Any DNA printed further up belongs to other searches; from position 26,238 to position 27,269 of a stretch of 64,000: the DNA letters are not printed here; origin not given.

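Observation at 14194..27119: Candidate cohesin-dockerin (cellulosome-like) cell-surface system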

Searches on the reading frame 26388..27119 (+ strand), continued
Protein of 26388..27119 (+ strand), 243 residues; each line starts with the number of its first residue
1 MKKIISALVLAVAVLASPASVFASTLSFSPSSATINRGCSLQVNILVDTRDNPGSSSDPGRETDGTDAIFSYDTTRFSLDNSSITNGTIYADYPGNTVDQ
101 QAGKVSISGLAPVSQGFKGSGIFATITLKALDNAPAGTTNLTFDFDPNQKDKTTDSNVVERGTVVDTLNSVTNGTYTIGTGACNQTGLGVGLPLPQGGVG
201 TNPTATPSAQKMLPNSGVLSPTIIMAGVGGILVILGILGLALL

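Call 53: find_related_loci(query=A3, collection=genome_contigs, flank=10000)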
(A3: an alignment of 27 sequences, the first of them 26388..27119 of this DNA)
Query A3 (243 aa) in genome_contigs; peptide patterns used: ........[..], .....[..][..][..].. (x = any residue, [..] = any of these).
80 stretches matched a pattern; 68 encode a relative of the query (tblastn E <= 1e-3); 67 distinct loci.
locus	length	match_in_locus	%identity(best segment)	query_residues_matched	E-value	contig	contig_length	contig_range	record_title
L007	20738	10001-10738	49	1-243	2e-63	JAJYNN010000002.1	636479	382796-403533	MAG: bacterium isolate DBS2-4.bin71 NODE_6_length_636479_cov_3.29991, whole genome shotgun sequence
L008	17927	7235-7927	47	1-243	3e-63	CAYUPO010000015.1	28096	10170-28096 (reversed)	MAG TPA_asm: uncultured Gammaproteobacteria bacterium isolate SRP286056_co1_297 genome assembly, contig: NODE_1903_lengt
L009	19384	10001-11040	49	2-234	3e-60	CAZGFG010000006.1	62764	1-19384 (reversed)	MAG TPA_asm: uncultured Gammaproteobacteria bacterium isolate binchicken_co125_1135 genome assembly, contig: NODE_969_le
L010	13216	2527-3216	48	1-237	4e-60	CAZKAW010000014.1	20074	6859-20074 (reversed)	MAG TPA_asm: uncultured Gammaproteobacteria bacterium isolate binchicken_co38_470 genome assembly, contig: NODE_5628_len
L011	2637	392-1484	48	4-243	1e-60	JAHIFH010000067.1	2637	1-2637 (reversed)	MAG: Patescibacteria group bacterium isolate KR11_0.1_MetaG.mb.78 KR11_0.1_MetaG.mb.78_k141_34456, whole genome shotgun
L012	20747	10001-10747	46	1-243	1e-59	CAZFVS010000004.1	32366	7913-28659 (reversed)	MAG TPA_asm: uncultured Gammaproteobacteria bacterium isolate SRP269290_co2_8 genome assembly, contig: NODE_1200_length_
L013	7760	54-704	47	1-229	8e-59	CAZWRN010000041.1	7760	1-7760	MAG TPA_asm: uncultured Gammaproteobacteria bacterium isolate binchicken_co105_146 genome assembly, contig: NODE_12432_l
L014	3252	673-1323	47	1-229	1e-58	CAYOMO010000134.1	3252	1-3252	MAG TPA_asm: uncultured Gammaproteobacteria bacterium isolate SRP292972_co1_31 genome assembly, contig: NODE_12086_lengt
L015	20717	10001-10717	48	1-234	3e-58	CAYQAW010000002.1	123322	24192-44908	MAG TPA_asm: uncultured Gammaproteobacteria bacterium isolate binchicken_co251_588 genome assembly, contig: NODE_239_len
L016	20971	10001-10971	51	1-217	2e-58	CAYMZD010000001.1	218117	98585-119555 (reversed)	MAG TPA_asm: uncultured Gammaproteobacteria bacterium isolate binchicken_co110_145 genome assembly, contig: NODE_135_len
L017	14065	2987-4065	50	1-234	3e-58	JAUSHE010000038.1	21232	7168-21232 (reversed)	MAG: Candidatus Daviesbacteria bacterium isolate E14_metabat.bin.170_sub E14_k141_1053213, whole genome shotgun sequence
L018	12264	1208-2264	48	18-240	4e-57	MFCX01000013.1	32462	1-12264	MAG: Candidatus Daviesbacteria bacterium RIFCSPHIGHO2_02_FULL_39_12 rifcsphigho2_02_scaffold_1710, whole genome shotgun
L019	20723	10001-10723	46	1-243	1e-56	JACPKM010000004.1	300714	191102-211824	MAG: Candidatus Daviesbacteria bacterium isolate NC_groundwater_494_Ag_S-0.1um_37_28 S35_SO-1_scaffold_153288, whole gen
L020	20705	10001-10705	48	1-233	1e-56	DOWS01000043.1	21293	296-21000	MAG TPA_asm: Candidatus Daviesbacteria bacterium isolate UBA9644 contig_24714, whole genome shotgun sequence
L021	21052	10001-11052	46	1-241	3e-56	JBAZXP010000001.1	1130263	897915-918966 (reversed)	MAG: Microgenomates group bacterium isolate SO_2017_GW1_59 NODE_11_length_1130263_cov_5.408407_OW334_2017, whole genome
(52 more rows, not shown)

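Call 89: list_cluster_members(proteins=[window:26388-27119:+, window:25735-26388:+, window:22722-25673:+])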
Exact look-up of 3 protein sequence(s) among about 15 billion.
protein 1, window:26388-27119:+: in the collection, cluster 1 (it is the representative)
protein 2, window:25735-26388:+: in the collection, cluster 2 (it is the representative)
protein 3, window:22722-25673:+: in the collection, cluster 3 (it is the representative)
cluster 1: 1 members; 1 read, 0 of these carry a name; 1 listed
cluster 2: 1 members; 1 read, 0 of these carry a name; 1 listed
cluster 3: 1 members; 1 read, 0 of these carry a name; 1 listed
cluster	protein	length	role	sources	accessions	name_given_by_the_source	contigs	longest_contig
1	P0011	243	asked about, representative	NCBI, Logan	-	-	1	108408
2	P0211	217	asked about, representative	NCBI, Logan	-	-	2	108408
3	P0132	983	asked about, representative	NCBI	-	-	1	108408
